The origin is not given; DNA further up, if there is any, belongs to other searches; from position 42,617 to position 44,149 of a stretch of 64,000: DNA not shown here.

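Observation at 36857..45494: Tightly coupled operon of Liv-type ABC importer, M20 amidohydrolase, fused MdcDE-like decarboxylase and MatB: candidate malonyl-conjugate utilisation system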

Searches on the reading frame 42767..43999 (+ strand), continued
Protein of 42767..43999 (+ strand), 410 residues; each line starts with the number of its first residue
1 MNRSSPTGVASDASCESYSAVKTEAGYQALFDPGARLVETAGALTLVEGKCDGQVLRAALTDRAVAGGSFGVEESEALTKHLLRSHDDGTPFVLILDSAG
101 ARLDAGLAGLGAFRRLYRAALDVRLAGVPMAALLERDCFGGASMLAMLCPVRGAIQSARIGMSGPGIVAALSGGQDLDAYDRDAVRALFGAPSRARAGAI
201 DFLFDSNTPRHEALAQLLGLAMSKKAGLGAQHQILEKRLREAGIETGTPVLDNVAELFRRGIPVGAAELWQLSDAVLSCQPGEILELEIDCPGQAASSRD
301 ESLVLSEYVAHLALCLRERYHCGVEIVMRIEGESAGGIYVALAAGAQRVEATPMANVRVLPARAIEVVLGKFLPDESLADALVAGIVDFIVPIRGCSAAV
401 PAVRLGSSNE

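Call 42: search_protein_families(library=pfam, proteins=[L038:6906-8480:-, L036:11387-11992:+, L041:8928-9800:+, L012:13689-14537:+, L012:13225-13668:+], max_evalue=0.00001)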
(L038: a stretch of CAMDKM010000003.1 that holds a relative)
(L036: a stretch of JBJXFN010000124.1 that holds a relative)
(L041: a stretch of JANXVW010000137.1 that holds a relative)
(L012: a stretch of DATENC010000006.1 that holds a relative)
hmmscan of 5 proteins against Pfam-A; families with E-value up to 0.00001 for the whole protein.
L038:6906-8480:- (524 aa): 1 family
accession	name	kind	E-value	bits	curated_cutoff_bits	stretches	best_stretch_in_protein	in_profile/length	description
PF00496.27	SBP_bac_5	-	4.9e-74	250.1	32.4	1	69-440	1-358/368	Bacterial extracellular solute-binding proteins, family 5 Middle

L036:11387-11992:+ (201 aa): 2 families
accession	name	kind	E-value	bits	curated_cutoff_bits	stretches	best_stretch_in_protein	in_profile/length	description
PF13640.12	2OG-FeII_Oxy_3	-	5.3e-22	79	27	1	105-197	1-97/98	2OG-Fe(II) oxygenase superfamily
PF13661.12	2OG-FeII_Oxy_4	-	2.4e-19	70.1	27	1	106-197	2-97/98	2OG-Fe(II) oxygenase superfamily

L041:8928-9800:+ (290 aa): 1 family
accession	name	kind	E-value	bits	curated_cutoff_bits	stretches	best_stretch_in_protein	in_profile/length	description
PF04228.19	Zn_peptidase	-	2.3e-118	395.3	23.2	1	8-285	1-290/290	Putative neutral zinc metallopeptidase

L012:13689-14537:+ (282 aa): 1 family
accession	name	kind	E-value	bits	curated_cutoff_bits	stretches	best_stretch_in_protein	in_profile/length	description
PF01435.24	Peptidase_M48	-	8.9e-25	88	20.3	1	76-253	5-184/186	Peptidase family M48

L012:13225-13668:+ (147 aa): 1 family
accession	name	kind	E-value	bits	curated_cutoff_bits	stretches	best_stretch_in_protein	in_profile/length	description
PF01906.23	YbjQ_1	-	3.2e-23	82.7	23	1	41-145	4-102/103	Putative heavy-metal-binding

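Call 61: search_dna_similar(query=window:42767-43999:+, collection=plasmids, mode=protein, max_evalue=0.00001, max_rows=15)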
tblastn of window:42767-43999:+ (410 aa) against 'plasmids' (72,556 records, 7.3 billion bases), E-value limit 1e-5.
No match.

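Call 67: search_protein_representatives(alignment_id=A1)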
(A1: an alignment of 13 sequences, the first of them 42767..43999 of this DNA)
Query: 13 sequences, 388 profile positions. Proteins with E-value up to 0.001 (for the whole library): 3195; up to 1e-10: 650; up to 1e-30: 143. The best 150 are listed.
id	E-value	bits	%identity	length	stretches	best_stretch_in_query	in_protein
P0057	2.7e-164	563.3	-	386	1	1-386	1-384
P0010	1.1e-161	554.7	-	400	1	12-387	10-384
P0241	1.4e-147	508.3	-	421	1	9-386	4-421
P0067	6.0e-143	493.0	-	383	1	1-386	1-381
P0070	3.3e-127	441.2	-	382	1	5-385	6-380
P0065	2.6e-126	438.3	-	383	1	1-387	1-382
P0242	8.7e-117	406.9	-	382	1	2-386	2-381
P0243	8.4e-108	377.3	-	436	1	7-386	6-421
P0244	4.0e-107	375.1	-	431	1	10-386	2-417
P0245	7.0e-106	371.0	-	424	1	8-384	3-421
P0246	2.2e-105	369.4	-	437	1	9-386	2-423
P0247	1.4e-103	363.4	-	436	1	14-386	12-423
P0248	2.4e-102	359.3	-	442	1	11-386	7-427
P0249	4.0e-102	358.6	-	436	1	6-386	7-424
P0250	2.0e-100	353.0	-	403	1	32-386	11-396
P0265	8.6e-77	275.2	-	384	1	11-386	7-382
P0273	2.9e-71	257.0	-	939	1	11-386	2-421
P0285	1.2e-65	238.6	-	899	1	7-385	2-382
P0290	4.5e-64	233.4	-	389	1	9-386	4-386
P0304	1.5e-57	211.9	-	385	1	9-385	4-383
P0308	1.0e-50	189.4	-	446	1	7-383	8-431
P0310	5.1e-50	187.1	-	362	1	20-385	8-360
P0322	7.5e-44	166.8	-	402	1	44-383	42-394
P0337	6.4e-39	150.5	-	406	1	16-368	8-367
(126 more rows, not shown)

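Call 71: find_encoding_contigs(protein=P0285, flank=8000, max_places=4)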
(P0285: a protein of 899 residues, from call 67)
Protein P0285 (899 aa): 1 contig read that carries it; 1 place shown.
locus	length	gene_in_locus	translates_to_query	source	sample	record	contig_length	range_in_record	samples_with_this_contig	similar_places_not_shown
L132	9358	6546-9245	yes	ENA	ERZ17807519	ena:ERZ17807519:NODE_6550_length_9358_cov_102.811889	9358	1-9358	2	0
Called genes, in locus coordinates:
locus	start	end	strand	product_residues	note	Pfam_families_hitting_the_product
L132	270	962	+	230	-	PF00392:GntR, PF07729:FCD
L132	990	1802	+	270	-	PF00459:Inositol_P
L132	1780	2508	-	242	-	PF10087:DUF2325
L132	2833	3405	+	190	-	-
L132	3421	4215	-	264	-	PF00165:HTH_AraC (faint), PF12833:HTH_18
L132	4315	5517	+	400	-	PF07690:MFS_1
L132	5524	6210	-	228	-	PF00392:GntR, PF07729:FCD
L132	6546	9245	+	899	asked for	PF01039:Carboxyl_trans (weak), PF06833:MdcE (faint), PF00501:AMP-binding, PF13193:AMP-binding_C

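Call 72: find_encoding_contigs(protein=P0273, flank=10000, max_places=4)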
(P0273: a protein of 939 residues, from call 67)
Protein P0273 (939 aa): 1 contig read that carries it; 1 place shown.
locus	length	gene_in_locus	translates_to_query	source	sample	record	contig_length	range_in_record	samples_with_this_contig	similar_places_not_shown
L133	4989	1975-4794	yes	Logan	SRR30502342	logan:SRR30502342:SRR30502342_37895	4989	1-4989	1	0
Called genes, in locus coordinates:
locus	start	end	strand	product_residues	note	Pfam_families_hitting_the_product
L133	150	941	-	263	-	PF00106:adh_short, PF08659:KR (weak), PF13561:adh_short_C2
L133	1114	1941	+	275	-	PF00561:Abhydrolase_1, PF12146:Hydrolase_4, PF12697:Abhydrolase_6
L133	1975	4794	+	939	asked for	PF01039:Carboxyl_trans, PF00501:AMP-binding, PF13193:AMP-binding_C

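Call 73: find_encoding_contigs(protein=P0265, flank=7000, max_places=3)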
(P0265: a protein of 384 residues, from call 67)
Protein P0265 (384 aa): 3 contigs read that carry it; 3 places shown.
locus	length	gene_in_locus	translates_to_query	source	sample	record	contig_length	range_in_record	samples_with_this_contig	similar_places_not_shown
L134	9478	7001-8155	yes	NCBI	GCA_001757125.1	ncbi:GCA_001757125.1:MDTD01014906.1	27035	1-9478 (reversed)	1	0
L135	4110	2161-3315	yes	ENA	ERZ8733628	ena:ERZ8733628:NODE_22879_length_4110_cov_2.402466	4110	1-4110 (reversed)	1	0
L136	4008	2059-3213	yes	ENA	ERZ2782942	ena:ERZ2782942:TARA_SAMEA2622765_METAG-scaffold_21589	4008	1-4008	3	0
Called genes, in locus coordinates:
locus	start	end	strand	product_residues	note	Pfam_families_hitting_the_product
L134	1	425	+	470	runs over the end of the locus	PF02874:ATP-synt_ab_N, PF00006:ATP-synt_ab, PF22919:ATP-synt_VA_C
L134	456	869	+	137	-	PF02823:ATP-synt_DE_N, PF00401:ATP-synt_DE (weak)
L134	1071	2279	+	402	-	PF13458:Peripla_BP_6, PF01094:ANF_receptor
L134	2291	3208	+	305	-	PF02653:BPD_transp_2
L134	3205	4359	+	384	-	PF02653:BPD_transp_2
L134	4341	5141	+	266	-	PF00005:ABC_tran, PF12399:BCA_ABC_TP_C (weak)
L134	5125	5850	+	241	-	PF00005:ABC_tran, PF13304:AAA_21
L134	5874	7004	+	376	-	PF04389:Peptidase_M28 (weak), PF01546:Peptidase_M20, PF07687:M20_dimer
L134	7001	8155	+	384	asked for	PF01039:Carboxyl_trans, PF06833:MdcE (faint)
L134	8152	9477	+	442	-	?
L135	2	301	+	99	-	?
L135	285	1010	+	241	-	PF00005:ABC_tran, PF13304:AAA_21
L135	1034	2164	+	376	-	PF04389:Peptidase_M28 (weak), PF01546:Peptidase_M20, PF07687:M20_dimer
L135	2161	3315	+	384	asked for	PF01039:Carboxyl_trans, PF06833:MdcE (faint)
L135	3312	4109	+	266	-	?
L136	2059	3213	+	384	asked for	PF01039:Carboxyl_trans, PF06833:MdcE (faint)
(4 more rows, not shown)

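Call 74: find_encoding_contigs(protein=P0304, flank=7000, max_places=3)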
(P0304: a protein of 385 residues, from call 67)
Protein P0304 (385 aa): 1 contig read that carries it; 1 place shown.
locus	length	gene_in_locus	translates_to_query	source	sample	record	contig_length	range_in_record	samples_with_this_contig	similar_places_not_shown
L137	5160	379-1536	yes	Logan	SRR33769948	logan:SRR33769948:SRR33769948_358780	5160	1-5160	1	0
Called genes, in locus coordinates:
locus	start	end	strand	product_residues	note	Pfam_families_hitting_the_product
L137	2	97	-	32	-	?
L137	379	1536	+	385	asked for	PF01039:Carboxyl_trans, PF06833:MdcE (faint)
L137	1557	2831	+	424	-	PF00501:AMP-binding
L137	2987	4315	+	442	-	PF00083:Sugar_tr, PF07690:MFS_1, PF00083:Sugar_tr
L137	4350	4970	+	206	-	PF02798:GST_N, PF13417:GST_N_3, PF13409:GST_N_2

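Call 75: find_encoding_contigs(protein=P0308, flank=7000, max_places=3)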
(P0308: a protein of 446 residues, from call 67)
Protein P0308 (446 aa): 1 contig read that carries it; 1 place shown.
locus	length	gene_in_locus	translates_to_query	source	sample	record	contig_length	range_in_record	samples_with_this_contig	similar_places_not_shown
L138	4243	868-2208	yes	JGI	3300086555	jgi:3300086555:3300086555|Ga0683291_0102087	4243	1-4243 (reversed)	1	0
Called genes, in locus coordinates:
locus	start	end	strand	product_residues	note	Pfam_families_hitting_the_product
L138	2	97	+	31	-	?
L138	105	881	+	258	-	PF00106:adh_short, PF08659:KR, PF13561:adh_short_C2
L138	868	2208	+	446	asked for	PF06833:MdcE (weak)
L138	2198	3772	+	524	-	PF00501:AMP-binding, PF13193:AMP-binding_C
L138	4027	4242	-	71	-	?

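Call 79: find_encoding_contigs(protein=P0290, flank=7000, max_places=3)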
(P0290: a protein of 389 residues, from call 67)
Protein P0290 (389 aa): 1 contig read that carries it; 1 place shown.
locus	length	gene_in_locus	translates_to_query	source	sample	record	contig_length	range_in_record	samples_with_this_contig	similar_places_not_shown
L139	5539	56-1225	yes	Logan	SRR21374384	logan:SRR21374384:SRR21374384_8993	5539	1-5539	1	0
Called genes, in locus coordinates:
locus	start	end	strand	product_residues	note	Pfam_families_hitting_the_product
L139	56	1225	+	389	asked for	PF06833:MdcE (weak)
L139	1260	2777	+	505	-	PF00501:AMP-binding, PF13193:AMP-binding_C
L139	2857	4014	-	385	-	PF02771:Acyl-CoA_dh_N, PF02770:Acyl-CoA_dh_M, PF00441:Acyl-CoA_dh_1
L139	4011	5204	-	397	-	PF02771:Acyl-CoA_dh_N, PF02770:Acyl-CoA_dh_M (weak), PF00441:Acyl-CoA_dh_1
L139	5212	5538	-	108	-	?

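Call 80: find_encoding_contigs(protein=P0310, flank=7000, max_places=3)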
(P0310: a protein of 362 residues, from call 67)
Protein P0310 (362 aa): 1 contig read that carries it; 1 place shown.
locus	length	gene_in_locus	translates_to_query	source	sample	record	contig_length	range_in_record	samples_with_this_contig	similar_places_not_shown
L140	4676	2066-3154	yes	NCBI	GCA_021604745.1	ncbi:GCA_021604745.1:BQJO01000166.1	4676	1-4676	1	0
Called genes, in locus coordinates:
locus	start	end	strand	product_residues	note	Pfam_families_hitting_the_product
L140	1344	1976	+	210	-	PF02798:GST_N, PF13417:GST_N_3, PF18485:GST_N_5 (weak), PF13409:GST_N_2, PF00043:GST_C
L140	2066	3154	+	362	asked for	PF01039:Carboxyl_trans, PF06833:MdcE (faint)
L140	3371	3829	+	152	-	PF07978:NIPSNAP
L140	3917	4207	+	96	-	PF03992:ABM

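Call 81: find_encoding_contigs(protein=P0322, flank=7000, max_places=3)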
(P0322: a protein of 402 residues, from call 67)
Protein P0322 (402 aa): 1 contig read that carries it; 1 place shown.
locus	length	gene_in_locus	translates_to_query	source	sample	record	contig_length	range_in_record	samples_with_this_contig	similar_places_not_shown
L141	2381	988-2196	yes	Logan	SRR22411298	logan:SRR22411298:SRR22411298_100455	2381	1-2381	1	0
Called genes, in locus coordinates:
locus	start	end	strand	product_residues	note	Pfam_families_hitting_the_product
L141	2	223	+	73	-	?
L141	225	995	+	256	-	PF00106:adh_short, PF13561:adh_short_C2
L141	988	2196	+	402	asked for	PF01039:Carboxyl_trans (weak)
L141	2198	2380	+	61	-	?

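Call 82: find_encoding_contigs(protein=P0337, flank=7000, max_places=3)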
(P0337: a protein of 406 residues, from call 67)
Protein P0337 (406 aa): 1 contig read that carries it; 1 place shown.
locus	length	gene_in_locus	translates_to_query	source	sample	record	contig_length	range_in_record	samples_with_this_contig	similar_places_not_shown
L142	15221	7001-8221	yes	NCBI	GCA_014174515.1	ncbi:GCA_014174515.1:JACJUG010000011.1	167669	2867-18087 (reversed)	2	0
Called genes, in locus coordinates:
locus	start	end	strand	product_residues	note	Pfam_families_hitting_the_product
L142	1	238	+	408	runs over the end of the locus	PF00109:ketoacyl-synt, PF02801:Ketoacyl-synt_C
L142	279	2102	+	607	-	PF00441:Acyl-CoA_dh_1 (weak), PF22924:ACOX_C_alpha1, PF01756:ACOX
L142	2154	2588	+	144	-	PF13279:4HBT_2, PF03061:4HBT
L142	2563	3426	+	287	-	PF01557:FAA_hydrolase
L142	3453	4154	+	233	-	PF03591:AzlC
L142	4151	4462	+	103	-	PF05437:AzlD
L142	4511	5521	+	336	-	PF01063:Aminotran_4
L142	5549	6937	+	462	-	PF01565:FAD_binding_4, PF02913:FAD-oxidase_C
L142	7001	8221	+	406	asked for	-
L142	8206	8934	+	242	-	PF00106:adh_short, PF08659:KR, PF23441:SDR (faint), PF13561:adh_short_C2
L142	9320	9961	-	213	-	-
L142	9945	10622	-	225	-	-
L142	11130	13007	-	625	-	PF05960:DUF885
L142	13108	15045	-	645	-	PF00149:Metallophos, PF02872:5_nucleotid_C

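Call 89: find_homologous_proteins(query=P0285, max_evalue=1e-30)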
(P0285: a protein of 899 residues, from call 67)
Query P0285 (899 aa): 584 proteins with E <= 1e-30 among 8000 candidates; the best 120 are listed.
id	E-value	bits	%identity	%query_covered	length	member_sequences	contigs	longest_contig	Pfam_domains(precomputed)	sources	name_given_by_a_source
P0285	0.0e+0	1982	100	100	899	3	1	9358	PF01039.28,PF00501.35,PF13193.13,PF06833.17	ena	-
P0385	0.0e+0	1866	94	100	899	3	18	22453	PF01039.28,PF00501.35,PF13193.13,PF06833.17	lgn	-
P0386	0.0e+0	1736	89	100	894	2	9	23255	PF01039.28,PF00501.35,PF13193.13,PF06833.17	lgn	-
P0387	0.0e+0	1688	87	100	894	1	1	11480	PF01039.28,PF00501.35,PF13193.13,PF06833.17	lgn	-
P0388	0.0e+0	1534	79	100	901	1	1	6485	PF01039.28,PF00501.35,PF13193.13,PF06833.17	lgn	-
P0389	0.0e+0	1527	79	100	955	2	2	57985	PF01039.28,PF00501.35,PF13193.13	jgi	jgi:malonyl-CoA/methylmalonyl-CoA synthetase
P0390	0.0e+0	1394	73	100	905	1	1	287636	PF00501.35,PF13193.13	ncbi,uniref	ncbi:AMP-binding protein [Herbaspirillum sp. NPDC087042]|uniref:AMP-binding protein n=1 Tax=Herbaspi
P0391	0.0e+0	1252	68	99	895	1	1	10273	PF00501.35,PF13193.13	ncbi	ncbi:MAG: hypothetical protein NVSMB28_15700 [Collimonas sp.]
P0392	0.0e+0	1168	65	99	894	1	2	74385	PF00501.35,PF13193.13,PF06833.17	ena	-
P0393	5.3e-252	857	78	56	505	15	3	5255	PF00501.35,PF13193.13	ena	-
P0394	3.0e-251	854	77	56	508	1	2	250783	PF00501.35,PF13193.13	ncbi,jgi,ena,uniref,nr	ncbi:AMP-binding protein [Collimonas sp.]|jgi:malonyl-CoA/methylmalonyl-CoA synthetase|uniref:AMP-bi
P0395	1.2e-240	819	73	56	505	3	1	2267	PF00501.35,PF13193.13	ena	-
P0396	3.6e-236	805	72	56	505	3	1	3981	PF00501.35,PF13193.13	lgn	-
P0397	6.0e-235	800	72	56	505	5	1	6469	PF00501.35,PF13193.13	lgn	-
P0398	1.6e-234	799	72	56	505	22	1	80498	PF00501.35,PF13193.13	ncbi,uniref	ncbi:MAG: AMP-binding protein [Comamonas sp.]|uniref:AMP-binding protein n=1 Tax=Comamonas sp. TaxID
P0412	2.3e-184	633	48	69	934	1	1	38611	PF00501.35,PF13193.13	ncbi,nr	ncbi:MAG TPA: AMP-binding protein [Ramlibacter sp.]|nr:AMP-binding protein [Ramlibacter sp.]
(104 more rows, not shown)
